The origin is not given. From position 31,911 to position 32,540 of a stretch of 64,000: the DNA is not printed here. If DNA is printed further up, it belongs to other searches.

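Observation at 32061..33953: Translationally coupled Rieske - PTPS - PTPS - SDR operon (pterin-type small-molecule pathway)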

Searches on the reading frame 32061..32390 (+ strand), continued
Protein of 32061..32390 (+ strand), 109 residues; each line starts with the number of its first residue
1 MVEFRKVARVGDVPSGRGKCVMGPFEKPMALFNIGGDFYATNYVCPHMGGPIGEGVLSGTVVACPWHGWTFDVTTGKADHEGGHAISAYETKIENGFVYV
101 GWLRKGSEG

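Call 44: find_related_loci(query=A2, collection=metagenome_contigs, flank=5000)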
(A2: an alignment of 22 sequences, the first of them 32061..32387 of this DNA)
Query A2 (109 aa) in metagenome_contigs; peptide patterns used: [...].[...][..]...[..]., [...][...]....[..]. (x = any residue, [..] = any of these).
600 stretches matched a pattern (row limit reached: there are more); 592 encode a relative of the query (tblastn E <= 1e-3); the best 80 are kept; 80 distinct loci.
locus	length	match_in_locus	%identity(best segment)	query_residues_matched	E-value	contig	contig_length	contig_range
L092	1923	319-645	72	1-109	2e-53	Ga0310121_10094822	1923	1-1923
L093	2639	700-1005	65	4-105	1e-45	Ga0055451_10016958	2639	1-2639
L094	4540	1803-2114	60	1-104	1e-43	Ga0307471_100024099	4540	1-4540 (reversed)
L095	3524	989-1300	60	1-104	5e-43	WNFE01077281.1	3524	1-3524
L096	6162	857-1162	60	4-105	9e-43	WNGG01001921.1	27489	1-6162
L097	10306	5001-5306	60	4-105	9e-43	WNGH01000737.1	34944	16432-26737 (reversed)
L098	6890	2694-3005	62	1-105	8e-41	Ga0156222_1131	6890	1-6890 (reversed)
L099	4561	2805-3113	61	4-107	1e-38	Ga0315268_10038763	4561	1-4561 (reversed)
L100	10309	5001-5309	60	4-105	1e-37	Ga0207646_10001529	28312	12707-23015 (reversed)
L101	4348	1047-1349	56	4-105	3e-37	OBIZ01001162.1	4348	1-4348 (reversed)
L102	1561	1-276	59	14-105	8e-38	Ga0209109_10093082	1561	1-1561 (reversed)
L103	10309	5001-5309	57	4-105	7e-37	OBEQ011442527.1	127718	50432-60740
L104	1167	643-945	56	4-105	9e-38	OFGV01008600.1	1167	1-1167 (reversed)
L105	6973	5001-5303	55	4-105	2e-35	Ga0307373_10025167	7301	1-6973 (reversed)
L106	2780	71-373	58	4-105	5e-35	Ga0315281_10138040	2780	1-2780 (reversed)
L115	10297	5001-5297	47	1-100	8e-27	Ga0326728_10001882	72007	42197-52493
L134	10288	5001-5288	44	4-100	3e-25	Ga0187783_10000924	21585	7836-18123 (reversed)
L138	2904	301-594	42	2-100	5e-25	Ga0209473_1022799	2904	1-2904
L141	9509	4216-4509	41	3-101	5e-25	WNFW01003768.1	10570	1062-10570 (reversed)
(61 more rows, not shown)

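Call 71: search_protein_families(library=pfam, proteins=[L115:5522-6352:+, L105:5345-6400:+, L141:4847-5557:-, L138:581-946:+, L134:5401-5880:+], max_evalue=0.001)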
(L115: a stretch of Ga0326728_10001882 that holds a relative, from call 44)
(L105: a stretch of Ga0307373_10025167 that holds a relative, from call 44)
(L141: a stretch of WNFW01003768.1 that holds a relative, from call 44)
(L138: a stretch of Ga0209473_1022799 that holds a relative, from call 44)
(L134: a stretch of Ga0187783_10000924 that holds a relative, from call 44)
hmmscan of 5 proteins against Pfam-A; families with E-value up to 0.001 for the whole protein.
L115:5522-6352:+ (276 aa): 1 family
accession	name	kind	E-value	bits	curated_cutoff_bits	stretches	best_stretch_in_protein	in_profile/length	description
PF06508.19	QueC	-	2e-31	109.6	22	1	52-266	4-209/210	Queuosine biosynthesis protein QueC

L105:5345-6400:+ (351 aa): 3 families
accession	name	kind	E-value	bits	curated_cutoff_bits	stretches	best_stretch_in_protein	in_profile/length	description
PF14559.12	TPR_19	-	3.7e-07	30.8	25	0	271-322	4-55/68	Tetratricopeptide repeat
PF13174.12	TPR_6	-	9e-05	23.3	26.3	0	258-290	2-32/33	Tetratricopeptide repeat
PF07719.23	TPR_2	-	0.00062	20.2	27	0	64-90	7-33/34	Tetratricopeptide repeat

L141:4847-5557:- (236 aa): 1 family
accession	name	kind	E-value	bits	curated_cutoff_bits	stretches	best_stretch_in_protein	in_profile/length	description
PF02683.22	DsbD_TM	-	6.3e-16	58.8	27.1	1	5-212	5-212/219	Cytochrome C biogenesis protein transmembrane domain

L138:581-946:+ (121 aa): 1 family
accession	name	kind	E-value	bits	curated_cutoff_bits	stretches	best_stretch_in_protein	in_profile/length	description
PF03745.19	DUF309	-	9.9e-18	64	27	1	17-74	1-58/59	Domain of unknown function (DUF309)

L134:5401-5880:+ (159 aa): 1 family
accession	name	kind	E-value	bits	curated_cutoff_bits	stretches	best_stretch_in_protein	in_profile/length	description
PF01878.24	EVE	-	4.1e-23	82.4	23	1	17-147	2-145/145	EVE domain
